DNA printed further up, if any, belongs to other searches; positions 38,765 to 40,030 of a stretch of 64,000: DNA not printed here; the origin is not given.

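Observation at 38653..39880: Translationally coupled plus-strand two-gene cargo module: candidate anti-phage (Abi/HEPN-like) system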

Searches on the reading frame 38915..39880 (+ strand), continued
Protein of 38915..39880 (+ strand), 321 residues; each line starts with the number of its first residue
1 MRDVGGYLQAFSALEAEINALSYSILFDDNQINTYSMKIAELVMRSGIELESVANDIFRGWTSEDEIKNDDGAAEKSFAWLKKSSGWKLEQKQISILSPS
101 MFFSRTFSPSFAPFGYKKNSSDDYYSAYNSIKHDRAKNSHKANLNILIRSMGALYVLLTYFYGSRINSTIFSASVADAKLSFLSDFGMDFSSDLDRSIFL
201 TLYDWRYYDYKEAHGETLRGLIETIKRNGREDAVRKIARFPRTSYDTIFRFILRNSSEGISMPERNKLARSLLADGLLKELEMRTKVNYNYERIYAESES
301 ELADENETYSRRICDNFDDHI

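Call 75: search_protein_families(library=pfam, alignment_id=A5, max_evalue=0.01)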
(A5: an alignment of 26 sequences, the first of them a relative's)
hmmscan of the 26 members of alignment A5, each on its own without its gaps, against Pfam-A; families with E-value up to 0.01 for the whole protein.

A. member 1, L021:9623-10522:+ (299 aa): 0 families

B. families by the number of members that match (of 26 scanned): 0 families

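Call 82: search_protein_families(library=pfam, alignment_id=A6, max_evalue=0.0001)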
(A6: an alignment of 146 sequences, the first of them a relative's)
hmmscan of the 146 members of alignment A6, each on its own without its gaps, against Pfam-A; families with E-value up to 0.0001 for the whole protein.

A. member 1, L001:5103-6563:+ (486 aa): 1 family
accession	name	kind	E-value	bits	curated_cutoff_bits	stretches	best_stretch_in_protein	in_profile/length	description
PF01420.25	Methylase_S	-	5.5e-39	134.5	22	2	307-480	1-160/168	Type I restriction modification DNA specificity domain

B. families by the number of members that match (of 146 scanned): 107 families (the first 25 are shown)
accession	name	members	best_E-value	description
PF00239.26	Resolvase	5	5.7e-42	Resolvase, N terminal domain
PF07508.19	Recombinase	4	2.6e-25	Recombinase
PF01381.28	HTH_3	4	3.5e-11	Helix-turn-helix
PF13304.12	AAA_21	3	8.2e-15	AAA domain, putative AbiEii toxin, Type IV TA system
PF13560.12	HTH_31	3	1.8e-11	Helix-turn-helix domain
PF13408.12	Zn_ribbon_recom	3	1.4e-10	Recombinase zinc beta ribbon domain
PF00005.33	ABC_tran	2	8.1e-37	ABC transporter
PF13175.12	AAA_15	2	2.4e-31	AAA ATPase domain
PF14022.11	DUF4238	2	2.2e-23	Protein of unknown function (DUF4238)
PF10145.14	PhageMin_Tail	2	3.7e-23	Phage-related minor tail protein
PF01609.27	DDE_Tnp_1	2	1.3e-19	Transposase DDE domain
PF00149.33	Metallophos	2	3.8e-13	Calcineurin-like phosphoesterase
PF00270.35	DEAD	2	3.7e-10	DEAD/DEAH box helicase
PF00515.34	TPR_1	2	7e-06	Tetratricopeptide repeat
PF01808.24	AICARFT_IMPCHas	1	1.1e-120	AICARFT/IMPCHase bienzyme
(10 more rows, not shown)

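Call 83: search_protein_families(library=padloc, alignment_id=A6, max_evalue=0.00001)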
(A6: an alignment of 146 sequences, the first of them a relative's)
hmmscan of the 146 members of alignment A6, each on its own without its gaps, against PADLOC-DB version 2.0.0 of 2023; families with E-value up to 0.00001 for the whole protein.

A. member 1, L001:5103-6563:+ (486 aa): 101 families (the best 25 are shown)
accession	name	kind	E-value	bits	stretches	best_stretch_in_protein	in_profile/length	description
PDLC03076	Specificity_I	-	2.9e-141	470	1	1-479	1-486/488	Type I specificity subunit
PDLC03179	Specificity_I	-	4.8e-93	311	2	246-481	330-567/589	Type I specificity subunit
PDLC04137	mad5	-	8.9e-69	230.5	3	309-483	2-173/392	mads_5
PDLC03079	Specificity_I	-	8.2e-59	198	2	296-483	16-194/470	Type I specificity subunit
PDLC03169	Specificity_I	-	4e-54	182.7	3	305-478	5-179/461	Type I specificity subunit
PDLC03162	Specificity_I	-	2e-53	179.7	2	298-480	211-388/431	Type I specificity subunit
PDLC03196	Specificity_I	-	1.5e-51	173.5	2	246-476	321-560/792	Type I specificity subunit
PDLC03189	Specificity_I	-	1.2e-49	167.5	2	306-476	6-167/459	Type I specificity subunit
PDLC03090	Specificity_I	-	3.1e-47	159.8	2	305-479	232-404/434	Type I specificity subunit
PDLC03096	Specificity_I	-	1.2e-46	157.8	2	246-479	24-251/658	Type I specificity subunit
PDLC03127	Specificity_I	-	2.4e-46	156.7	2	201-481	156-428/571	Type I specificity subunit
PDLC03109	Specificity_I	-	1.4e-43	147.4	3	301-478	6-195/591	Type I specificity subunit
PDLC03056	Specificity_I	-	9.2e-43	144.6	2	245-332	478-565/590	Type I specificity subunit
PDLC03107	Specificity_I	-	1.8e-42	143.8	2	309-471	2-158/392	Type I specificity subunit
PDLC03195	Specificity_I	-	5.1e-42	142.1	2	242-481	257-488/512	Type I specificity subunit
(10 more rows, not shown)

B. families by the number of members that match (of 146 scanned): 305 families (the first 25 are shown)
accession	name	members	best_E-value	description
PDLC04140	mad8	4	2.4e-11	mads_8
PDLC04135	mad3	3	7.1e-25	mads_3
PDLC02980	AriA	3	5.9e-18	-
PDLC03019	MTase_I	2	5.3e-201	Type I methyltransferase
PDLC02914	ATPase-Toprim_I-B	2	7.8e-27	-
PDLC03859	LmuB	2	6e-18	-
PDLC02926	HTH_VI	2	5.1e-12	-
PDLC03447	REase_II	1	1.7e-214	Type II restriction enzyme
PDLC04897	PDC-S06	1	5.7e-192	-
PDLC03076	Specificity_I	1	2.9e-141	Type I specificity subunit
PDLC03035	MTase_I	1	5.2e-136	Type I methyltransferase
PDLC00394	SduA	1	1.2e-128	DUF4263 domain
PDLC03240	MTase_II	1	7.8e-110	Type II methyltransferase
PDLC02358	Old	1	1.7e-96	Old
PDLC03179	Specificity_I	1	4.8e-93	Type I specificity subunit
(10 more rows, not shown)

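Call 88: fold_search(model_id=the predicted structure, library=viral)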
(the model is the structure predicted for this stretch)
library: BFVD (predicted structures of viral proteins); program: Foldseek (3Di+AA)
matches with E <= 10: 29; with E <= 0.001: 1
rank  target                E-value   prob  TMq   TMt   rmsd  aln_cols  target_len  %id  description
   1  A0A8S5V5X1            3.3e-04  1.00  0.36  0.70   4.8       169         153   20  Uncharacterized protein (Fragment) [Siphoviridae sp. ctdd214]
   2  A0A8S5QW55            2.0e+00  0.04  0.14  0.17  13.6       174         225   15  NTP-PPase-like protein [Siphoviridae sp. ctt0Q14]
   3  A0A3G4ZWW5            2.2e+00  0.03  0.12  0.11  17.6       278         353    9  Uncharacterized protein [Faunusvirus sp.]
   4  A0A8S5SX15            2.4e+00  0.03  0.10  0.10  17.9       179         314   13  Uncharacterized protein [Siphoviridae sp. ctDOT22]
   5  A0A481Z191            3.2e+00  0.04  0.15  0.11  29.8       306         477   11  Uncharacterized protein [Mimivirus LCMiAC02]
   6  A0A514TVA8            3.2e+00  0.02  0.11  0.08  18.8       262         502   11  Uncharacterized protein [Aeromonas phage D3]
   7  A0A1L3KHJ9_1          3.4e+00  0.01  0.12  0.06  19.1       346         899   10  (no name in the UniProt tables at hand)
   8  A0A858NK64            4.4e+00  0.04  0.15  0.15  10.1       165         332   16  (no name in the UniProt tables at hand)
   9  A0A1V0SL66            4.6e+00  0.01  0.13  0.13  19.6       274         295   15  Uncharacterized protein [Klosneuvirus KNV1]
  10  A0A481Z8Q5            5.1e+00  0.05  0.12  0.21  10.2       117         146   16  Uncharacterized protein [Pithovirus LCPAC202]
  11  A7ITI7                5.1e+00  0.02  0.10  0.10  24.1       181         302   10  Uncharacterized protein M107R [Paramecium bursaria Chlorella virus MT325]
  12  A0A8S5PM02            5.6e+00  0.13  0.13  0.17   8.1        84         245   13  RNA polymerase subunit [Siphoviridae sp. ctOSJ35]
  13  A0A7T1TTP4            5.9e+00  0.01  0.11  0.06  18.5       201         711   11  Uncharacterized protein [Vibrio phage vB_VpP_DE17]
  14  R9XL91                6.5e+00  0.04  0.09  0.16  15.2       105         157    8  Uncharacterized protein [Bracoviriform facetosae]
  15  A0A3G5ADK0            6.5e+00  0.01  0.14  0.14  20.9       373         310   14  Uncharacterized protein [Satyrvirus sp.]
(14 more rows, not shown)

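Call 92: list_cluster_members(proteins=[P0156, P0012, P0247])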
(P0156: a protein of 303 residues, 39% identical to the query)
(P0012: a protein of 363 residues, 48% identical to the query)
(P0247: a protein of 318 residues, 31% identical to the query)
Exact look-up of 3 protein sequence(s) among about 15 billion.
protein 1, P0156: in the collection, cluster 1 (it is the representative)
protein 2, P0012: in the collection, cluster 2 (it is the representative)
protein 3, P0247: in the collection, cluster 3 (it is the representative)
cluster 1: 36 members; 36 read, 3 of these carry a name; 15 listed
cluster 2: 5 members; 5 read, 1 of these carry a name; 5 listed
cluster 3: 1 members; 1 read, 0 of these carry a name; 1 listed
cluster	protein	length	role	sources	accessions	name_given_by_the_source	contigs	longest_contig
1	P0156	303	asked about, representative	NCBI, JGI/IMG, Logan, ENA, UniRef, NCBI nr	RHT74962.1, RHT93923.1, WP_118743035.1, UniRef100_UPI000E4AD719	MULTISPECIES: hypothetical protein [unclassified Clostridium] | hypothetical protein n=1 Tax=Clostridium TaxID=1485 RepID=UPI000E4AD719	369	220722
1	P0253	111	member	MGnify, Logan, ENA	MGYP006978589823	FL=1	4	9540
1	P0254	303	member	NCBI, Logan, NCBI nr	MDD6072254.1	MAG: hypothetical protein PUC12_15800 [Clostridiales bacterium] | hypothetical protein [Clostridiales bacterium]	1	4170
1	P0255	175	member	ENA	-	-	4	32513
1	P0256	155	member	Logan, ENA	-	-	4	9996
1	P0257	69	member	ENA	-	-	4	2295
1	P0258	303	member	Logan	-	-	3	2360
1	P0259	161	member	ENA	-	-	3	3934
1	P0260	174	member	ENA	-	-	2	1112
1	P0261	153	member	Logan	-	-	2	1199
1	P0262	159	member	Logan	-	-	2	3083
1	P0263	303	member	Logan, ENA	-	-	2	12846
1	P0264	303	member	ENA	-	-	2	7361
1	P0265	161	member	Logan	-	-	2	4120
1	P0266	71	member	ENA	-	-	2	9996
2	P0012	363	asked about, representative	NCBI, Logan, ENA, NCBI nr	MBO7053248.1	MAG: hypothetical protein J6W27_02320 [Alphaproteobacteria bacterium] | hypothetical protein [Alphaproteobacteria bacterium]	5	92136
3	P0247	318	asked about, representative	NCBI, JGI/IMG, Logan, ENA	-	-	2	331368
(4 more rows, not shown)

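Call 94: search_solved_structures(query=A5, max_evalue=10)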
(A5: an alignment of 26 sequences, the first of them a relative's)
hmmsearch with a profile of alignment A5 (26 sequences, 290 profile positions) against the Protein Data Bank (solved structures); distinct sequences matched with E-value up to 10: 1.
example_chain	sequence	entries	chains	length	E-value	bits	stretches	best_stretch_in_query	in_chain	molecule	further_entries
6wvs_A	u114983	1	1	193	1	12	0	128-168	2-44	DeNovoTIM15 hyperstable de novo TIM barrel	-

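Call 100: search_dna_similar(query=P0156, collection=phages, mode=protein, max_evalue=0.001, max_rows=15)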
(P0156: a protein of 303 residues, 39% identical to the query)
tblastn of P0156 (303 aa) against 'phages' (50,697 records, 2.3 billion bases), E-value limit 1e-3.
No match.

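Call 101: search_dna_similar(query=P0156, collection=plasmids, mode=protein, max_evalue=0.001, max_rows=15)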
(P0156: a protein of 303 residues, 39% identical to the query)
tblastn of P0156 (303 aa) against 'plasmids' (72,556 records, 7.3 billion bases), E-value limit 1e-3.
Records with a match: 12; places in all: 13; records where one place covers at least 80% of the query: 0.
Best place of each record, by identity: <60% 12.
By first word of the organism name: Lactococcus 9; Pseudoalteromonas 1; Phocaeicola 1; Neptuniibacter 1.
By predicted mobility (MOB-suite, as given by PLSDB): conjugative 8; non-mobilizable 3; mobilizable 1.
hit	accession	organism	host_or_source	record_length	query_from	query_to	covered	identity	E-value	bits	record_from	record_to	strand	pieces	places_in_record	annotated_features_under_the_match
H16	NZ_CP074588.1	Pseudoalteromonas piscicida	mixed culture,water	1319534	8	182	58%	38.9%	3e-35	142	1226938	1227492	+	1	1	none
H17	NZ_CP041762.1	Lactococcus lactis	whole organism,diary product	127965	9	166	52%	35.1%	7e-19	94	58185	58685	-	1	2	hypothetical protein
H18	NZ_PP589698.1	Lactococcus sp.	Bacterial culture,Dairy environment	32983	9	166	52%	32.7%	2e-16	87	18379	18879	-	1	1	hypothetical protein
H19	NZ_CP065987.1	Lactococcus lactis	-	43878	9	166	52%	32.7%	2e-16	87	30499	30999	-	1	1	hypothetical protein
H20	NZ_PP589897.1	Lactococcus sp.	Bacterial culture,Dairy environment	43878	9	166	52%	32.7%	2e-16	87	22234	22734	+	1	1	hypothetical protein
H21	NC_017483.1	Lactococcus lactis subsp. lactis CV56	Homo sapiens,vagina of healthy women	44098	9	166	52%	32.7%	2e-16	87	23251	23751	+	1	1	hypothetical protein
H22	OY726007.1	Phocaeicola massiliensis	-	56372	31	182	50%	32.1%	6e-18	91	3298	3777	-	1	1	record has no annotation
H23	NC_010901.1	Lactococcus lactis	-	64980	10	191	60%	26.8%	8e-13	76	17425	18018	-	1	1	hypothetical protein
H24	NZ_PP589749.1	Lactococcus sp.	Bacterial culture,Dairy environment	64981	10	191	60%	26.8%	8e-13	76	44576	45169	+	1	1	hypothetical protein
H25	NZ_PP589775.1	Lactococcus sp.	Bacterial culture,Dairy environment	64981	10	191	60%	26.8%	8e-13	76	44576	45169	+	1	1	hypothetical protein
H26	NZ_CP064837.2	Lactococcus lactis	Whole organism,Dairy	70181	10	191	60%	26.8%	8e-13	76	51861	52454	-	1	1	hypothetical protein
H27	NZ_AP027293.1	Neptuniibacter halophilus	-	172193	2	173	57%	22.1%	1e-3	48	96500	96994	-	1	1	hypothetical protein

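Call 102: get_annotated_region(hit=H23, flank=7000)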
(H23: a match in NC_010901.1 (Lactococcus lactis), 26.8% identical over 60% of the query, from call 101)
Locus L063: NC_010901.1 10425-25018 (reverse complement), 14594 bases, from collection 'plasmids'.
description: Lactococcus lactis plasmid pNP40, complete sequence
organism: Lactococcus lactis (NCBI taxid 1358)
taxonomy: Bacteria; Bacillota; Bacilli; Lactobacillales; Streptococcaceae; Lactococcus; Lactococcus lactis
host: -; source: -; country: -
typing (MOB-suite, as given by PLSDB): conjugative; replicon rep_cluster_571; relaxase MOB_Unknown; mating-pair formation MPF_T
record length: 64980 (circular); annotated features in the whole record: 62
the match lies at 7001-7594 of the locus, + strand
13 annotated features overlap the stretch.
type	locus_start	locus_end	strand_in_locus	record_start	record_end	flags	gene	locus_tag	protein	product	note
CDS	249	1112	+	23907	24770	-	-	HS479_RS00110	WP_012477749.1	AbiEi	-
CDS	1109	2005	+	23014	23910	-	-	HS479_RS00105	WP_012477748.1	nucleotidyl transferase AbiEii/AbiGii toxin family protein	-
CDS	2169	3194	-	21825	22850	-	recA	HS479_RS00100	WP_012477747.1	recombinase RecA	GO:0006310 - DNA recombination [Evidence IEA]; GO:0006281 - DNA repair [Evidence IEA]; GO:0009432 - SOS response ...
CDS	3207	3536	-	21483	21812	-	-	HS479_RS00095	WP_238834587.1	hypothetical protein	-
CDS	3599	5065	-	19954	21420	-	-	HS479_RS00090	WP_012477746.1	Y-family DNA polymerase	-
CDS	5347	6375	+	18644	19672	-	-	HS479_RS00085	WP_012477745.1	Abi family protein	-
CDS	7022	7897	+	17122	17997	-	-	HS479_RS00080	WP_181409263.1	hypothetical protein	-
CDS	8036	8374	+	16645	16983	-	-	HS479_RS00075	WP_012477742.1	bacteriocin immunity protein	GO:0030153 - bacteriocin immunity [Evidence IEA]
CDS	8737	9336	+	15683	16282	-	-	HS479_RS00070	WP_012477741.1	recombinase family protein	GO:0006310 - DNA recombination [Evidence IEA]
CDS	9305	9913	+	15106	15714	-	-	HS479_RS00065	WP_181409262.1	hypothetical protein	-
CDS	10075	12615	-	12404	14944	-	-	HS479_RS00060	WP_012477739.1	TrlF family AAA-like ATPase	-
CDS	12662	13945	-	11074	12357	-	-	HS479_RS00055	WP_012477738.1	DUF2130 domain-containing protein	-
CDS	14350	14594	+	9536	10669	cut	-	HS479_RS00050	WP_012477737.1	hypothetical protein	-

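Call 103: get_annotated_region(hit=H17, flank=6000)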
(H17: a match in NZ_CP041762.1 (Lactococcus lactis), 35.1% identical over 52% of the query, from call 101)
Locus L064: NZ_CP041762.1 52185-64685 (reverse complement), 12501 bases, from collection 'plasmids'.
description: Lactococcus lactis subsp. lactis strain IMAU11823 plasmid pIMAU11823A, complete sequence
organism: Lactococcus lactis (NCBI taxid 1360)
taxonomy: Bacteria; Bacillota; Bacilli; Lactobacillales; Streptococcaceae; Lactococcus; Lactococcus lactis
host: -; source: whole organism,diary product; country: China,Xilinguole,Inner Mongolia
typing (MOB-suite, as given by PLSDB): mobilizable; replicon rep_cluster_2422; relaxase MOBP
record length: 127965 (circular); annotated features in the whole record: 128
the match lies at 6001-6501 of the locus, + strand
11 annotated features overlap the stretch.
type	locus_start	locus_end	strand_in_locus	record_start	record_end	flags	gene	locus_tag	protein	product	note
CDS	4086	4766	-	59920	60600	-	-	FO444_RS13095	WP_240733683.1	IS6 family transposase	-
CDS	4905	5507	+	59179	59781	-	-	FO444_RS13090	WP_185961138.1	pentapeptide repeat-containing protein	-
CDS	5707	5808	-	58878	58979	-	-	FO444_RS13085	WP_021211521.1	type I toxin-antitoxin system Fst family toxin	-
CDS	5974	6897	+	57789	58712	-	-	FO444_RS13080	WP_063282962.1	hypothetical protein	-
CDS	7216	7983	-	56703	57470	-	-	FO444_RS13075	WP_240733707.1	DeoR/GlpR family DNA-binding transcription regulator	-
CDS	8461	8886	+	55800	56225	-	lacA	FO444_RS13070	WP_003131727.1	galactose-6-phosphate isomerase subunit LacA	GO:0019512 - lactose catabolic process via tagatose-6-phosphate [Evidence IEA]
CDS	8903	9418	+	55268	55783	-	lacB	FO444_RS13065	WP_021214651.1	galactose-6-phosphate isomerase subunit LacB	GO:0019512 - lactose catabolic process via tagatose-6-phosphate [Evidence IEA]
CDS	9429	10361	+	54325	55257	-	lacC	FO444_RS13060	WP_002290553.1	tagatose-6-phosphate kinase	GO:0005990 - lactose catabolic process [Evidence IEA]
CDS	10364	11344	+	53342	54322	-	lacD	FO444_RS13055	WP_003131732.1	tagatose-bisphosphate aldolase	GO:0019512 - lactose catabolic process via tagatose-6-phosphate [Evidence IEA]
CDS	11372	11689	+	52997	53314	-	-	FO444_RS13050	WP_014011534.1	PTS lactose/cellobiose transporter subunit IIA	-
CDS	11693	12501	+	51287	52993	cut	-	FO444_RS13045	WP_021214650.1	lactose-specific PTS transporter subunit EIIC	GO:0009401 - phosphoenolpyruvate-dependent sugar phosphotransferase system [Evidence IEA]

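Call 112: get_annotated_region(hit=H18, flank=5000)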
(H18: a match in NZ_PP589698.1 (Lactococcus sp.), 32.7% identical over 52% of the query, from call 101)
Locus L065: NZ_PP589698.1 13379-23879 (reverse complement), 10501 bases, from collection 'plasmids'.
description: Lactococcus sp. strain UCCL632 plasmid pUCCL632E, complete sequence
organism: Lactococcus sp. (NCBI taxid 44273)
taxonomy: Bacteria; Bacillota; Bacilli; Lactobacillales; Streptococcaceae; Lactococcus; Lactococcus sp.
host: -; source: Bacterial culture,Dairy environment; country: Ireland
typing (MOB-suite, as given by PLSDB): conjugative; replicon rep_cluster_516; relaxase MOB_Unknown; mating-pair formation MPF_T
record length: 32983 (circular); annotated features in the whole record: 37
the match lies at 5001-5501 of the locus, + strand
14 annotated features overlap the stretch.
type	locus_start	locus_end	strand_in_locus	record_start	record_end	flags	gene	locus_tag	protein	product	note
CDS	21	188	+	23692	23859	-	-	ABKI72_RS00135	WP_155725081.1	hypothetical protein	-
CDS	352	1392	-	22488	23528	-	recA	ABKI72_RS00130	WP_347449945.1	recombinase RecA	GO:0006281 - DNA repair [Evidence IEA]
CDS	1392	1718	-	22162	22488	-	-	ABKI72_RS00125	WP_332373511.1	hypothetical protein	-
CDS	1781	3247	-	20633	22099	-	-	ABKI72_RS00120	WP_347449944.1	Y-family DNA polymerase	-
CDS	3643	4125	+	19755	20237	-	-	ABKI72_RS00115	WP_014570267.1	type III toxin-antitoxin system ToxN/AbiQ family toxin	-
CDS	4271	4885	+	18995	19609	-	-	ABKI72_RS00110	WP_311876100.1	hypothetical protein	-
CDS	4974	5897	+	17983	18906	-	-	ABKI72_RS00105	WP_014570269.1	hypothetical protein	-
CDS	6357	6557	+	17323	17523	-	-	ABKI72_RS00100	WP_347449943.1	hypothetical protein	-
CDS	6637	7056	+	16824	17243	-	-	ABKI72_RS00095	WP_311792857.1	hypothetical protein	-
CDS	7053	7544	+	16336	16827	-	-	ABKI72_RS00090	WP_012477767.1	hypothetical protein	-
CDS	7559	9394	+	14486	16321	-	-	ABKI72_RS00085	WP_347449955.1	VirD4-like conjugal transfer protein, CD1115 family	-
CDS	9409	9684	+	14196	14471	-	-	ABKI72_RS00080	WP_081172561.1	hypothetical protein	-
CDS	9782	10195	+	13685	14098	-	-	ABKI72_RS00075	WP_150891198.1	hypothetical protein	-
CDS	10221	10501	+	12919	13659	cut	-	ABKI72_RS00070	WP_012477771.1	hypothetical protein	-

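Call 113: get_annotated_region(hit=H24, flank=2500)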
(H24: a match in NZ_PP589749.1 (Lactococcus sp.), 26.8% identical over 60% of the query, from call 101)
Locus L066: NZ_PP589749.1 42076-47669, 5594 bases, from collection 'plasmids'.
description: Lactococcus sp. strain UCCL642 plasmid pUCCL642A, complete sequence
organism: Lactococcus sp. (NCBI taxid 44273)
taxonomy: Bacteria; Bacillota; Bacilli; Lactobacillales; Streptococcaceae; Lactococcus; Lactococcus sp.
host: -; source: Bacterial culture,Dairy environment; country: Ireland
typing (MOB-suite, as given by PLSDB): conjugative; replicon rep_cluster_571; relaxase MOB_Unknown; mating-pair formation MPF_T
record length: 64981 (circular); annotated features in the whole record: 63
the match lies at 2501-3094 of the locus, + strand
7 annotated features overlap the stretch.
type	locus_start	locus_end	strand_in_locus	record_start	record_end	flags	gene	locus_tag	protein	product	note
CDS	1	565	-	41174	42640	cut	-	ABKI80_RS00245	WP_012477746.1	Y-family DNA polymerase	-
CDS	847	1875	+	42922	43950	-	-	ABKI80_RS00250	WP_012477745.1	Abi family protein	-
CDS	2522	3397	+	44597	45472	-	-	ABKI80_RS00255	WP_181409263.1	hypothetical protein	-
CDS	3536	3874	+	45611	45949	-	-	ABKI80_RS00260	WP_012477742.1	bacteriocin immunity protein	GO:0030153 - bacteriocin immunity [Evidence IEA]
CDS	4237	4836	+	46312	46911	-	-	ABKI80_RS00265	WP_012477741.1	recombinase family protein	GO:0006310 - DNA recombination [Evidence IEA]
CDS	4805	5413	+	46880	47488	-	-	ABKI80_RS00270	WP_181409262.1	hypothetical protein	-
CDS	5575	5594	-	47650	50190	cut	-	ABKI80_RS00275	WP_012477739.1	TrlF family AAA-like ATPase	-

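Call 115: get_annotated_region(hit=H20, flank=3000)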
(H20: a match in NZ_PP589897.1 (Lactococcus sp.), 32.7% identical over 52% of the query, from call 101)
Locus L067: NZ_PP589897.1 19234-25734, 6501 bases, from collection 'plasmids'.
description: Lactococcus sp. strain LLUC7005 plasmid pLLUC7005B, complete sequence
organism: Lactococcus sp. (NCBI taxid 44273)
taxonomy: Bacteria; Bacillota; Bacilli; Lactobacillales; Streptococcaceae; Lactococcus; Lactococcus sp.
host: -; source: Bacterial culture,Dairy environment; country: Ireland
typing (MOB-suite, as given by PLSDB): conjugative; replicon rep_cluster_799; relaxase MOBP; mating-pair formation MPF_T
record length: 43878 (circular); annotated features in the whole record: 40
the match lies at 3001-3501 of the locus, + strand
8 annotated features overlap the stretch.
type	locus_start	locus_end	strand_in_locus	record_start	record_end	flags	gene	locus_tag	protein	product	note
CDS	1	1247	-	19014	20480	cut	-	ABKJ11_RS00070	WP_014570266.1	Y-family DNA polymerase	-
CDS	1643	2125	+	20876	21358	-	-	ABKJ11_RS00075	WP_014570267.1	type III toxin-antitoxin system ToxN/AbiQ family toxin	-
CDS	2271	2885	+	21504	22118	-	-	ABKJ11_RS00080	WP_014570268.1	hypothetical protein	-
CDS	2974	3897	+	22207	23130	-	-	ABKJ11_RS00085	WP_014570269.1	hypothetical protein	-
CDS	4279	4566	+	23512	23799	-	-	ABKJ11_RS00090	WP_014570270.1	hypothetical protein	-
CDS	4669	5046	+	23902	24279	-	-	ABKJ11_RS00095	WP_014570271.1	hypothetical protein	-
CDS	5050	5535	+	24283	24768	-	-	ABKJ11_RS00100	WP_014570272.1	hypothetical protein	-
CDS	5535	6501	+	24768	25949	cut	-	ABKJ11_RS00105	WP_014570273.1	type IV secretory system conjugative DNA transfer family protein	-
